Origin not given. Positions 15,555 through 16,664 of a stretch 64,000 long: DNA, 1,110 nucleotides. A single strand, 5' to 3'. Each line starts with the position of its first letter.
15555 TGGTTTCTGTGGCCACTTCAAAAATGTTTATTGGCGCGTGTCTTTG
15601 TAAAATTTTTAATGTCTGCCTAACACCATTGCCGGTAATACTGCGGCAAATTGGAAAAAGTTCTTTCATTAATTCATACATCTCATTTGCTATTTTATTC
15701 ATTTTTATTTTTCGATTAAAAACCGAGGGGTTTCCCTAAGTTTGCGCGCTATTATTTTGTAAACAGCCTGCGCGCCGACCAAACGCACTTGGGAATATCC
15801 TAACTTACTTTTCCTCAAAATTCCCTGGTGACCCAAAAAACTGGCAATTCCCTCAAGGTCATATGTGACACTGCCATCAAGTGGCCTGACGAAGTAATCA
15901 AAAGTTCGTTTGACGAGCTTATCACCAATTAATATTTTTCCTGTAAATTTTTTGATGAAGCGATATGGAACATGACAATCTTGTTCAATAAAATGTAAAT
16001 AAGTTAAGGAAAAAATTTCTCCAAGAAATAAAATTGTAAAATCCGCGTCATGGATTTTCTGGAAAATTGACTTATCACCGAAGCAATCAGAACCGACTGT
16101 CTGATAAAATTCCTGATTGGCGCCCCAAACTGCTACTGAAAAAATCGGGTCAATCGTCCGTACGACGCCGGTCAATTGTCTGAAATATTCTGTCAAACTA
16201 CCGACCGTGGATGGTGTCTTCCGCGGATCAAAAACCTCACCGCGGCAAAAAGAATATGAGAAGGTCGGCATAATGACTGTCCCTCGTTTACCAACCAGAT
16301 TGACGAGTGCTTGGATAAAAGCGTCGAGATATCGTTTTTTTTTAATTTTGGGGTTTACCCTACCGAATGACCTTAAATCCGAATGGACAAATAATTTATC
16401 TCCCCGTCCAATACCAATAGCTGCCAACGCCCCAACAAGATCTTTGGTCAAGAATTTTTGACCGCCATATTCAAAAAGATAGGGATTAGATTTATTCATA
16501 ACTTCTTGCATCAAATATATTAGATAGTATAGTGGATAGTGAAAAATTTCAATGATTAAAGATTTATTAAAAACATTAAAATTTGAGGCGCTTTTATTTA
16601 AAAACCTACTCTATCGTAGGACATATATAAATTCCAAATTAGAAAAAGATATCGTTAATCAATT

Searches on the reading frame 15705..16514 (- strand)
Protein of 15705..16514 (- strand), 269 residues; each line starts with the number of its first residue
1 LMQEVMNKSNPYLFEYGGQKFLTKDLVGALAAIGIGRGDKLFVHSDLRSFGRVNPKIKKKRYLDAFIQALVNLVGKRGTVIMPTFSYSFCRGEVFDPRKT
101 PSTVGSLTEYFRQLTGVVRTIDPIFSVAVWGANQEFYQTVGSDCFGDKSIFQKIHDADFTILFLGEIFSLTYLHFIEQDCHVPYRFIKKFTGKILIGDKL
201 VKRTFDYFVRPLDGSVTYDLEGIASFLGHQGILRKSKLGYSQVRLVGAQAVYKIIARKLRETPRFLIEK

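Call 3: search_protein_families(library=pfam, proteins=[window:15705-16514:-], max_evalue=0.01)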
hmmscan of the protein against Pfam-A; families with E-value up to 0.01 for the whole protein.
window:15705-16514:- (269 aa): 1 family
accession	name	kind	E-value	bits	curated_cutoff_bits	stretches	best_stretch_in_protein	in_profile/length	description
PF02522.19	Antibiotic_NAT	-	6.9e-36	124.4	25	1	42-257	1-229/232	Aminoglycoside 3-N-acetyltransferase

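Call 4: search_protein_families(library=ncbifam, proteins=[window:15705-16514:-], max_evalue=0.01)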
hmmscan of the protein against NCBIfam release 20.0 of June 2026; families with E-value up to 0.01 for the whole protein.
window:15705-16514:- (269 aa): 4 families
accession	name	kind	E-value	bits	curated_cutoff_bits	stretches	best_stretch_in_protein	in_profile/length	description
NF033081.0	AAC_3_IV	equivalog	8.3e-18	64.7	420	1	25-265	3-232/252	AAC(3)-IV family aminoglycoside N-acetyltransferase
NF033082.0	AAC_3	equivalog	1.5e-17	63.8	270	1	24-253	4-252/262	aminoglycoside 3-N-acetyltransferase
NF033180.1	AAC_3_VIII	exception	1.1e-06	28.1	560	0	23-81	16-68/286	aminoglycoside N-acetyltransferase AAC(3)-VIII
NF033080.0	AAC_3_II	subfamily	0.00066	19.2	480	0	26-81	7-56/268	AAC(3)-II family aminoglycoside N-acetyltransferase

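Call 28: search_solved_structures(query=window:15705-16514:-, max_evalue=0.001)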
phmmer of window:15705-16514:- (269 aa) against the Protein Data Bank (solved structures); distinct sequences matched with E-value up to 0.001: 13.
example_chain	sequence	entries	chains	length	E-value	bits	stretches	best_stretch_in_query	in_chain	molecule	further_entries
3sma_A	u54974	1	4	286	4.9e-12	49.1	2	94-185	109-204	FrbF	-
3e4f_A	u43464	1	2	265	4e-11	46.2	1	94-178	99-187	Aminoglycoside N3-acetyltransferase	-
3ijw_A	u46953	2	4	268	4.1e-11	46.1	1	94-178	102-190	Aminoglycoside N3-acetyltransferase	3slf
3n0s_A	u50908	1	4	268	1.6e-10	44.1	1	94-168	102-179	Aminoglycoside N3-acetyltransferase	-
3kzl_A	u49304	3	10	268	1.7e-10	44.1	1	94-168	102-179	Aminoglycoside N3-acetyltransferase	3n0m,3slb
2nyg_A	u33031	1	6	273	1.3e-09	41.2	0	27-88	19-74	YokD protein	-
6mn3_A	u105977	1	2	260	2.5e-09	40.2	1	23-207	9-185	Aminoglycoside N(3)-acetyltransferase, AAC(3)-IVa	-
5ht0_A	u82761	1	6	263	2.5e-09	40.2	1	26-251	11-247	Aminoglycoside acetyltransferase HMB0005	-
6mn5_A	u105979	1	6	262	5.7e-08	35.8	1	23-202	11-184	Aminoglycoside N(3)-acetyltransferase, AAC(3)-IVa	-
6mn4_A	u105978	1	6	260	5.8e-08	35.8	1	23-202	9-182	Aminoglycoside N(3)-acetyltransferase, AAC(3)-IVa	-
6mn0_A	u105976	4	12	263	6.1e-08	35.7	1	26-251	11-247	Aminoglycoside N(3)-acetyltransferase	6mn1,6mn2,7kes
6mmz_A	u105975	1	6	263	6.3e-08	35.7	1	26-251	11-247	Aminoglycoside N(3)-acetyltransferase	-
6mb4_A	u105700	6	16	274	6.7e-07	32.3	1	25-191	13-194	Aac(3)-IIIb protein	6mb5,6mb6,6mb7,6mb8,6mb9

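Call 62: find_homologous_proteins(query=window:15705-16514:-, max_evalue=1e-10)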
Query window:15705-16514:- (269 aa): 138 proteins with E <= 1e-10 among 950 candidates; the best 120 are listed.
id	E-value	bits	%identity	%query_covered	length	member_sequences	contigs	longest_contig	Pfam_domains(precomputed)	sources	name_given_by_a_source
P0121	2.2e-176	603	100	100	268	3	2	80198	PF02522.20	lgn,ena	-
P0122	1.5e-120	420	73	98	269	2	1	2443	PF02522.20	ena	-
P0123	5.7e-117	408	70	96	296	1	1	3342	PF02522.20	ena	-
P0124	2.3e-111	390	66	98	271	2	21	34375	PF02522.20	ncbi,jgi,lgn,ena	-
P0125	2.2e-109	383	66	95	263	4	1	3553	PF02522.20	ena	-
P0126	3.8e-109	382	63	98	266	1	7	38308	PF02522.20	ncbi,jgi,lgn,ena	jgi:aminoglycoside 3-N-acetyltransferase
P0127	5.4e-102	359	62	98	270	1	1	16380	PF02522.20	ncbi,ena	-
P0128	5.1e-99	349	60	98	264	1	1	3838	PF02522.20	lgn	-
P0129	1.6e-95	338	57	99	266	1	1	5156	PF02522.20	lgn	-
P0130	1.9e-93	331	55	97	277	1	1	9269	PF02522.20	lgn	-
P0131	6.6e-92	326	59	94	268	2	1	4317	PF02522.20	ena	-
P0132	2.8e-86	307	52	96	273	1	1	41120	PF02522.20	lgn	-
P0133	1.3e-85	305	51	96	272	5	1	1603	PF02522.20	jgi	-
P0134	4.1e-85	304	52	97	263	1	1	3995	PF02522.20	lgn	-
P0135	6.7e-85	303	50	98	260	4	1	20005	PF02522.20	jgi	-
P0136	2.0e-83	298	51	98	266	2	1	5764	PF02522.20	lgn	-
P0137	2.4e-82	294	53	98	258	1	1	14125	PF02522.20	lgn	-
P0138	2.4e-82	294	52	93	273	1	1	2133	PF02522.20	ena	-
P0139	2.6e-82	294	52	97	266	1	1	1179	PF02522.20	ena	-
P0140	3.8e-81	291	50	97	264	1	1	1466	PF02522.20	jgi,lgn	jgi:aminoglycoside 3-N-acetyltransferase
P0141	6.7e-81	290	50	96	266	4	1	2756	PF02522.20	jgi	jgi:aminoglycoside 3-N-acetyltransferase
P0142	1.0e-80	289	50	98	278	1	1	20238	PF02522.20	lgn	-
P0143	3.3e-79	284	51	95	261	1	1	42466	PF02522.20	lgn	-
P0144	8.0e-79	283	50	95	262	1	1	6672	PF02522.20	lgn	-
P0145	2.9e-78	281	50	95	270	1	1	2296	PF02522.20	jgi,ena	-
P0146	6.1e-78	280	50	92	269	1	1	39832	PF02522.20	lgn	-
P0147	1.8e-77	278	48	95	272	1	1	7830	PF02522.20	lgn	-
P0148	3.2e-76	274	49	97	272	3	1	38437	PF02522.20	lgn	-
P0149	6.6e-76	273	51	88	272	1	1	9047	PF02522.20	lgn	-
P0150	9.7e-76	273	47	96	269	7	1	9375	PF02522.20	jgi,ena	-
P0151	2.4e-75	271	47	95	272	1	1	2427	PF02522.20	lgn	-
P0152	7.9e-74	267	47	100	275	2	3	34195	PF02522.20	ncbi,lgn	-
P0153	1.9e-73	265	47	95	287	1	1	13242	PF02522.20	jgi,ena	-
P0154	8.1e-72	260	48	89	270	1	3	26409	PF02522.20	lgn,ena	-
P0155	2.0e-71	259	53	85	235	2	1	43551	PF02522.20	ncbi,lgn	-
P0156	2.7e-71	258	47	92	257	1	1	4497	PF02522.20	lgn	-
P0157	1.7e-70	256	45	95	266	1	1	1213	PF02522.20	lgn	-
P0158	6.7e-70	254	45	100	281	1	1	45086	PF02522.20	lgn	-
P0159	1.1e-69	253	44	97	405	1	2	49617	PF01575.26,PF02522.20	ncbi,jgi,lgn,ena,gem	-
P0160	3.7e-69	251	47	93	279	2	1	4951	PF02522.20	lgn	-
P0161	4.5e-69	251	44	97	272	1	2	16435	PF02522.20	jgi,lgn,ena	-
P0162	1.0e-68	250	44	100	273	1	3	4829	PF02522.20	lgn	-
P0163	2.0e-68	249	45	95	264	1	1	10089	PF02522.20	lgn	-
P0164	1.5e-67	246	43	98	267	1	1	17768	PF02522.20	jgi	-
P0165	1.7e-67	246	46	99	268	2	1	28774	PF02522.20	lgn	-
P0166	1.1e-66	243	44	96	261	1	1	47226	PF02522.20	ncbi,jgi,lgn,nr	ncbi:AAC(3) family N-acetyltransferase [Candidatus Woesearchaeota archaeon]|nr:AAC(3) family N-acety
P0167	5.5e-62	228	42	95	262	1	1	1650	PF02522.20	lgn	-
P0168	1.2e-61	227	52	73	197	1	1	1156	PF02522.20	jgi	jgi:aminoglycoside 3-N-acetyltransferase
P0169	2.0e-60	223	45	91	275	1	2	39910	PF02522.20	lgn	-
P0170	5.4e-57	211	42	99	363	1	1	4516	PF00550.32,PF02522.20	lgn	-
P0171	9.9e-57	210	42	91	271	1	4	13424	PF02522.20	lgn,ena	-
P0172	1.9e-56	210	42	96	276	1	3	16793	PF02522.20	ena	-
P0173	2.4e-56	209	42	95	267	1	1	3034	PF02522.20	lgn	-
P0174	2.5e-56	209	42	96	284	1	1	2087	PF02522.20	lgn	-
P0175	2.7e-56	209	41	99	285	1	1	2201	PF02522.20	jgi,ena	-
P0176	1.1e-55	207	43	94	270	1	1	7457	PF02522.20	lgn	-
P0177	1.1e-55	207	47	88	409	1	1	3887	PF01575.26,PF02522.20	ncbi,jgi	jgi:aminoglycoside 3-N-acetyltransferase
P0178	1.2e-55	207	43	87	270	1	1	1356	PF02522.20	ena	-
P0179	1.3e-55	207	41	96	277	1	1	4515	PF02522.20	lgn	-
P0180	2.4e-55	206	39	96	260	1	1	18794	PF02522.20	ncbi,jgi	jgi:aminoglycoside 3-N-acetyltransferase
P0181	7.9e-55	204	42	96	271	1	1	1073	PF02522.20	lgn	-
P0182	1.7e-54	203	43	93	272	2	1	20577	PF02522.20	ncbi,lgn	-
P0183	3.3e-54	202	43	93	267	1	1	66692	PF02522.20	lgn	-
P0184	3.3e-54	202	41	91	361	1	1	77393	PF02522.20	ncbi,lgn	-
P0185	6.1e-54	201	40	91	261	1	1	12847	PF02522.20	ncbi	ncbi:MAG: AAC(3) family N-acetyltransferase [Ruminiclostridium sp.]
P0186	2.7e-53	199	40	95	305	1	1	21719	PF02522.20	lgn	-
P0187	3.7e-53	199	42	91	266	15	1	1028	PF02522.20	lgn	-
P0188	1.6e-52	197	40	97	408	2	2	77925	PF01575.26,PF02522.20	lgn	-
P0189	4.3e-52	195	41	95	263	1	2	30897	PF02522.20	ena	-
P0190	5.4e-52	195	39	91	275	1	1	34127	PF02522.20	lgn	-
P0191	5.5e-52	195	43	91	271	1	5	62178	PF02522.20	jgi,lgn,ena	-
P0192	6.5e-52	195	41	97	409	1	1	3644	PF01575.26,PF02522.20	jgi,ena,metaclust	metaclust:\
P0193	8.1e-52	194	42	87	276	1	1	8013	PF02522.20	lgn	-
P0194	8.1e-52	194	38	91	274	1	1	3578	PF02522.20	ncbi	-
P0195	8.3e-52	194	44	91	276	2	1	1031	PF02522.20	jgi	jgi:aminoglycoside 3-N-acetyltransferase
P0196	2.9e-51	193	41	90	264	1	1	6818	PF02522.20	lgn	-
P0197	6.3e-51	191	41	91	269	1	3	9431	PF02522.20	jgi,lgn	jgi:aminoglycoside 3-N-acetyltransferase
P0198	1.1e-50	191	39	100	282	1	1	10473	PF02522.20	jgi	jgi:aminoglycoside 3-N-acetyltransferase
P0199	1.1e-50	191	40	98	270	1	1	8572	PF02522.20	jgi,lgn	jgi:aminoglycoside 3-N-acetyltransferase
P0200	2.2e-50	190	44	90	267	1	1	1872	PF02522.20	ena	-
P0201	3.8e-50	189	42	90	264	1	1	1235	PF02522.20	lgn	-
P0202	5.5e-50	188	41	96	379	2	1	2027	PF01575.26,PF02522.20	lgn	-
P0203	6.6e-50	188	38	98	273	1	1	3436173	PF02522.20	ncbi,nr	ncbi:MAG: AAC(3) family N-acetyltransferase [Candidatus Zixiibacteriota bacterium]|nr:MAG: AAC(3) fa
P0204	8.8e-50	188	40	95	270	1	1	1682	PF02522.20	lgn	-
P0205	1.2e-49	187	41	92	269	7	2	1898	PF02522.20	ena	-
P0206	3.4e-49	186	42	91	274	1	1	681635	PF02522.20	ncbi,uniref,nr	ncbi:aminoglycoside 3-N-acetyltransferase [Sporomusaceae bacterium BoRhaA]|uniref:AAC(3) family N-ac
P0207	5.2e-49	185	40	90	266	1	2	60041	PF02522.20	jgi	jgi:aminoglycoside 3-N-acetyltransferase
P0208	7.7e-49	185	43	85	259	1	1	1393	PF02522.20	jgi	-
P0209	8.3e-49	185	40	96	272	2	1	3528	PF02522.20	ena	-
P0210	1.4e-48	184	42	97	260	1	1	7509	PF02522.20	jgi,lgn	-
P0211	1.7e-48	183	39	90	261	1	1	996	PF02522.20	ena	-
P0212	2.4e-48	183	39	96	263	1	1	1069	PF02522.20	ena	-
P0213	6.8e-48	182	40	98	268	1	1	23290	PF02522.20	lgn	-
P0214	1.0e-47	181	39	96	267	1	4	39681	PF02522.20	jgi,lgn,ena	-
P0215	1.2e-47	181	39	96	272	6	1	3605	PF02522.20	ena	-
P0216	4.0e-47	179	40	92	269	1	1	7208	PF02522.20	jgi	jgi:aminoglycoside 3-N-acetyltransferase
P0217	8.4e-47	178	39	93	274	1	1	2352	PF02522.20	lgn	-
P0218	1.7e-46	177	40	90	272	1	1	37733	PF02522.20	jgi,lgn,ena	-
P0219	4.7e-46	175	40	97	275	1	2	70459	PF02522.20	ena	-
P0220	6.4e-46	175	41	96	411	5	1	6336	PF01575.26,PF02522.20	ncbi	-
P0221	2.7e-45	173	41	91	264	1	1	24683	PF02522.20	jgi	jgi:aminoglycoside 3-N-acetyltransferase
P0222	3.3e-45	173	39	91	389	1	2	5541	PF01575.26,PF02522.20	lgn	-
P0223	3.9e-45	172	39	91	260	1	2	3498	PF02522.20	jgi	-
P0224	4.3e-45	172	41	85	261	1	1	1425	PF02522.20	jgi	jgi:aminoglycoside 3-N-acetyltransferase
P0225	5.0e-45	172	37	95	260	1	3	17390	PF02522.20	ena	-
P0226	5.7e-45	172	35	96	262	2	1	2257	PF02522.20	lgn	-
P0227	6.2e-45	172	39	91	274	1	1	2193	PF02522.20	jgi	jgi:aminoglycoside 3-N-acetyltransferase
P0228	6.9e-45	172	37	96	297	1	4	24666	PF02522.20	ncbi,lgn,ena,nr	ncbi:aminoglycoside N(3)-acetyltransferase [Candidatus Woesearchaeota archaeon]|nr:aminoglycoside N(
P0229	3.2e-44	169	41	83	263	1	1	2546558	PF02522.20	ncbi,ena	-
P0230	3.3e-44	169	40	95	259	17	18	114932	PF02522.20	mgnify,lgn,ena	mgnify:CR=1 FL=1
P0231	4.0e-44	169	41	90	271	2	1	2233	PF02522.20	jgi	-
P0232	8.5e-44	168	40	94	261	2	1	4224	PF02522.20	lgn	-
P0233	2.9e-43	166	43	77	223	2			PF02522.20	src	-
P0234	5.1e-43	166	41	84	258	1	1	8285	PF02522.20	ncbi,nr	ncbi:MAG: AAC(3) family N-acetyltransferase [Alphaproteobacteria bacterium]|nr:AAC(3) family N-acety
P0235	6.5e-43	165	39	91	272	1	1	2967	PF02522.20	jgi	jgi:aminoglycoside 3-N-acetyltransferase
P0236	9.5e-43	165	40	92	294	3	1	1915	PF02522.20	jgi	jgi:aminoglycoside 3-N-acetyltransferase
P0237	2.1e-42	164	43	80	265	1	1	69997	PF02522.20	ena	-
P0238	2.7e-42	163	33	96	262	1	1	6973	PF02522.20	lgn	-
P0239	3.1e-42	163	33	97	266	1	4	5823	PF02522.20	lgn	-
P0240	4.6e-42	162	40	91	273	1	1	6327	PF02522.20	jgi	jgi:aminoglycoside 3-N-acetyltransferase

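Call 64: find_encoding_contigs(protein=P0170, flank=10000, max_places=2)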
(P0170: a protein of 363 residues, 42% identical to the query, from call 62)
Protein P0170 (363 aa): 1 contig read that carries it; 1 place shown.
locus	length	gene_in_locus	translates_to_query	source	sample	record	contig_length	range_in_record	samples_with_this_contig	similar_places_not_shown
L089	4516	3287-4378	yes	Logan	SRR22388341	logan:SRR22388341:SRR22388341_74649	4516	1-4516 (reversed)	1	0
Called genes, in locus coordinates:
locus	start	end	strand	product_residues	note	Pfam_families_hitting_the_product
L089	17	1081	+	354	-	PF03102:NeuB, PF08666:SAF (weak)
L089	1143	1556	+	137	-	PF00903:Glyoxalase, PF13669:Glyoxalase_4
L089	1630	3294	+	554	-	PF03031:NIF (faint)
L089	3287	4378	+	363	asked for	PF00550:PP-binding (weak), PF02522:Antibiotic_NAT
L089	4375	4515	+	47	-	?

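Call 65: search_protein_families(library=ncbifam, proteins=[L089:1630-3294:+, P0170], max_evalue=0.01)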
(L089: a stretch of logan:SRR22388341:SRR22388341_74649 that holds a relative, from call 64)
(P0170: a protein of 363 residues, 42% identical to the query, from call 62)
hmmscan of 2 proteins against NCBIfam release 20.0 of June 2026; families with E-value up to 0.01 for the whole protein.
L089:1630-3294:+ (554 aa): 2 families
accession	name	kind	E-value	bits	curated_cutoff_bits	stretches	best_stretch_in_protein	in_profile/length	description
TIGR01686.1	FkbH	subfamily_domain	5.7e-97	324.7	146.65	1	192-517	3-320/323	FkbH domain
TIGR01681.1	HAD-SF-IIIC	subfamily_domain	5.8e-19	69.2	35.75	1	193-314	1-129/132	HAD-IIIC family phosphatase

P0170 (363 aa): 13 families
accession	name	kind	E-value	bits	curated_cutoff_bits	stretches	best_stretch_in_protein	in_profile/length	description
NF033082.0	AAC_3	equivalog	6.9e-24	84.6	270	2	184-290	85-194/262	aminoglycoside 3-N-acetyltransferase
NF033081.0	AAC_3_IV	equivalog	1.9e-21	76.6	420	1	114-297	2-178/252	AAC(3)-IV family aminoglycoside N-acetyltransferase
NF033180.1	AAC_3_VIII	exception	7e-17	61.5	560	2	188-288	105-206/286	aminoglycoside N-acetyltransferase AAC(3)-VIII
NF033080.0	AAC_3_II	subfamily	2.9e-12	46.6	480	2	189-281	93-186/268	AAC(3)-II family aminoglycoside N-acetyltransferase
NF033612.0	AAC_3_VIa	exception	1.1e-10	41.3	675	1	111-269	20-192/298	aminoglycoside N-acetyltransferase AAC(3)-VIa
NF002148.0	PRK00982.1-2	subfamily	3.2e-05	23.7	71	0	5-68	8-71/79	acyl carrier protein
NF002151.0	PRK00982.1-5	equivalog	0.00085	19.4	92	0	34-66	36-68/78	acyl carrier protein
NF002150.0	PRK00982.1-4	subfamily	0.0018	18.5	66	0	33-67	37-71/80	acyl carrier protein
NF058660.1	cispen_ACP_AmcB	equivalog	0.0036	17.5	80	1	15-66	17-70/80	cispentacin biosynthesis acyl carrier protein AmcB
NF002147.0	PRK00982.1-1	equivalog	0.004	17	84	0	5-67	11-73/83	acyl carrier protein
TIGR00517.1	acyl_carrier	equivalog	0.0043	16.9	70.45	0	34-66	36-68/77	acyl carrier protein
NF008948.0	PRK12295.1-1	equivalog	0.0047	16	622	1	161-203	52-94/376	ATP phosphoribosyltransferase regulatory subunit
NF002149.0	PRK00982.1-3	equivalog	0.0083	16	106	0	222-237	25-40/78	acyl carrier protein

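Call 66: find_encoding_contigs(protein=P0184, flank=8000, max_places=1)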
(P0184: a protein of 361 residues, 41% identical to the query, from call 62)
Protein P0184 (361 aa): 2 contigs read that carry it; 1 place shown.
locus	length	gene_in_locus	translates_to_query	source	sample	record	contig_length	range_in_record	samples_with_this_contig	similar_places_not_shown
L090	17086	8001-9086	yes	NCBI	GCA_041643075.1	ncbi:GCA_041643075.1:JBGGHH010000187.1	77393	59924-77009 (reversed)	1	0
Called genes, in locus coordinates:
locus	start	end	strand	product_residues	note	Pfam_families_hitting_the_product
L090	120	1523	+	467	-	PF13489:Methyltransf_23, PF07021:MetW, PF13847:Methyltransf_31, PF08241:Methyltransf_11, PF08242:Methyltransf_12, PF13649:Methyltransf_25, PF00535:Glycos_transf_2, PF10111:Glyco_tranf_2_2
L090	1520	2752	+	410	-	-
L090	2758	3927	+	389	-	-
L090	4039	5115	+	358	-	PF00682:HMGL-like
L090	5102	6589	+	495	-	PF00501:AMP-binding, PF13193:AMP-binding_C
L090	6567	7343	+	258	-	PF13578:Methyltransf_24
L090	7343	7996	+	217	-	PF04199:Cyclase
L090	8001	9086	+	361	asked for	PF02522:Antibiotic_NAT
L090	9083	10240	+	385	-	PF13489:Methyltransf_23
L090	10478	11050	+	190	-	PF01047:MarR (weak), PF13412:HTH_24 (weak)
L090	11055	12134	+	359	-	PF01073:3Beta_HSD, PF01370:Epimerase, PF02719:Polysacc_synt_2, PF04321:RmlD_sub_bind, PF07993:NAD_binding_4 (weak), PF13460:NAD_binding_10, PF16363:GDP_Man_Dehyd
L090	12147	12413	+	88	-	-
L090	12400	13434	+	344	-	PF01073:3Beta_HSD, PF01370:Epimerase, PF02719:Polysacc_synt_2, PF04321:RmlD_sub_bind, PF05368:NmrA, PF07993:NAD_binding_4 (faint), PF13460:NAD_binding_10, PF16363:GDP_Man_Dehyd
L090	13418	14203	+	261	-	PF13489:Methyltransf_23 (weak), PF08241:Methyltransf_11, PF08242:Methyltransf_12 (faint), PF13847:Methyltransf_31 (faint)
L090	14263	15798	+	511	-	PF01467:CTP_transf_like, PF00294:PfkB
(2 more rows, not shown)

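Call 67: find_encoding_contigs(protein=P0206, flank=8000, max_places=1)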
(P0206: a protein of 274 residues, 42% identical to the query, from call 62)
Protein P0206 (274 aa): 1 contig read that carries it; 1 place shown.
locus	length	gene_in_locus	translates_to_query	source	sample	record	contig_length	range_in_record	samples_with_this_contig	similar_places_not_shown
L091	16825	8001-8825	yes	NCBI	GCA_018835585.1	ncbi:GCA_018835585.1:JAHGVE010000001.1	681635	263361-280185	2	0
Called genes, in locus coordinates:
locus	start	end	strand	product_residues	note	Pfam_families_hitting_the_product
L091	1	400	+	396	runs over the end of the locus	PF00535:Glycos_transf_2, PF10111:Glyco_tranf_2_2, PF13641:Glyco_tranf_2_3, PF00515:TPR_1 (faint)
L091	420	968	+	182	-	PF13302:Acetyltransf_3, PF13420:Acetyltransf_4, PF13523:Acetyltransf_8 (weak)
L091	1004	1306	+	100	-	-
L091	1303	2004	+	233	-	PF00106:adh_short, PF01370:Epimerase (weak), PF13561:adh_short_C2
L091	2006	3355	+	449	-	PF00501:AMP-binding, PF13193:AMP-binding_C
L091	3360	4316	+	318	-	PF21360:PylC-like_N, PF02655:ATP-grasp_3, PF02786:CPSase_L_D2, PF07478:Dala_Dala_lig_C, PF13535:ATP-grasp_4 (faint), PF15632:ATPgrasp_Ter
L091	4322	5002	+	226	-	PF00702:Hydrolase, PF13419:HAD_2, PF13242:Hydrolase_like (weak)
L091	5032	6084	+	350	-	PF03102:NeuB, PF08666:SAF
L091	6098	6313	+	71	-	PF00550:PP-binding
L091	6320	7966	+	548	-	-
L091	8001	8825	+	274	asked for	PF02522:Antibiotic_NAT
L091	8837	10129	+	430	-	PF16254:DUF4910, PF09940:DUF2172, PF16221:HTH_47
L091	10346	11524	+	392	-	PF13524:Glyco_trans_1_2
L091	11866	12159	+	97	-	PF13451:zf_Tbcl, PF23477:zf_Tbcl_2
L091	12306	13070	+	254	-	PF10613:Lig_chan-Glu_bd, PF00497:SBP_bac_3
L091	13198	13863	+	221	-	PF00528:BPD_transp_1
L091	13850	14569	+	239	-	PF13476:AAA_23 (weak), PF09818:ABC_ATPase (faint), PF13555:AAA_29 (faint), PF00005:ABC_tran, PF02463:SMC_N, PF13401:AAA_22 (weak), PF13304:AAA_21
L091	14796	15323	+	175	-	PF02482:Ribosomal_S30AE, PF16321:Ribosom_S30AE_C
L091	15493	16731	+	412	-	PF27117:FliB_C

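Call 68: find_encoding_contigs(protein=P0132, flank=8000, max_places=1)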
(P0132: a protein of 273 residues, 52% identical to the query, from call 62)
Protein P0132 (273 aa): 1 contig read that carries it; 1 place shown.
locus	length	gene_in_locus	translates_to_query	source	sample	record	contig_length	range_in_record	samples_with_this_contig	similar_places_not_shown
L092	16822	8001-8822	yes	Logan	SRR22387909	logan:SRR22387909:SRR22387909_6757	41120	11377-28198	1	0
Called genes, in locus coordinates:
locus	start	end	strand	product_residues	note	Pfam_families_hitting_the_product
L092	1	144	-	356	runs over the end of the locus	PF03102:NeuB, PF08666:SAF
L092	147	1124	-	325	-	PF01073:3Beta_HSD, PF01370:Epimerase, PF02719:Polysacc_synt_2, PF04321:RmlD_sub_bind, PF05368:NmrA, PF07993:NAD_binding_4 (faint), PF13460:NAD_binding_10, PF16363:GDP_Man_Dehyd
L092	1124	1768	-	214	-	PF00908:dTDP_sugar_isom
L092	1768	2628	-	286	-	PF01370:Epimerase, PF04321:RmlD_sub_bind, PF16363:GDP_Man_Dehyd, PF02719:Polysacc_synt_2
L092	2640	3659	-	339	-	PF01073:3Beta_HSD, PF01370:Epimerase, PF02719:Polysacc_synt_2, PF04321:RmlD_sub_bind, PF05368:NmrA, PF13460:NAD_binding_10, PF16363:GDP_Man_Dehyd, PF07993:NAD_binding_4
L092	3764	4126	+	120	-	PF01648:ACPS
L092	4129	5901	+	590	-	PF21211:FkbH_N, PF12689:Acid_PPase (faint)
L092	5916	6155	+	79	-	-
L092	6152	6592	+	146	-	PF01575:MaoC_dehydratas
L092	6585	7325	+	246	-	PF00106:adh_short, PF01370:Epimerase (weak), PF08659:KR (faint), PF13561:adh_short_C2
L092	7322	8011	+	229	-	PF05148:Methyltransf_8 (weak), PF13489:Methyltransf_23, PF07021:MetW, PF08241:Methyltransf_11, PF08242:Methyltransf_12 (weak), PF13649:Methyltransf_25 (faint), PF13847:Methyltransf_31 (weak)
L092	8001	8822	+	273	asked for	PF02522:Antibiotic_NAT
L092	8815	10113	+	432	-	PF16254:DUF4910, PF09940:DUF2172, PF16221:HTH_47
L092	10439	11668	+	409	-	PF00438:S-AdoMet_synt_N, PF02772:S-AdoMet_synt_M, PF02773:S-AdoMet_synt_C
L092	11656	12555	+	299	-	PF00294:PfkB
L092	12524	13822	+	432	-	PF05221:AdoHcyase, PF00670:AdoHcyase_NAD, PF02826:2-Hacid_dh_C, PF07991:KARI_N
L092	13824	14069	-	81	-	-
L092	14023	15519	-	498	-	-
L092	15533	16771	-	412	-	PF04932:Wzy_C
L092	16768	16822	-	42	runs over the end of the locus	-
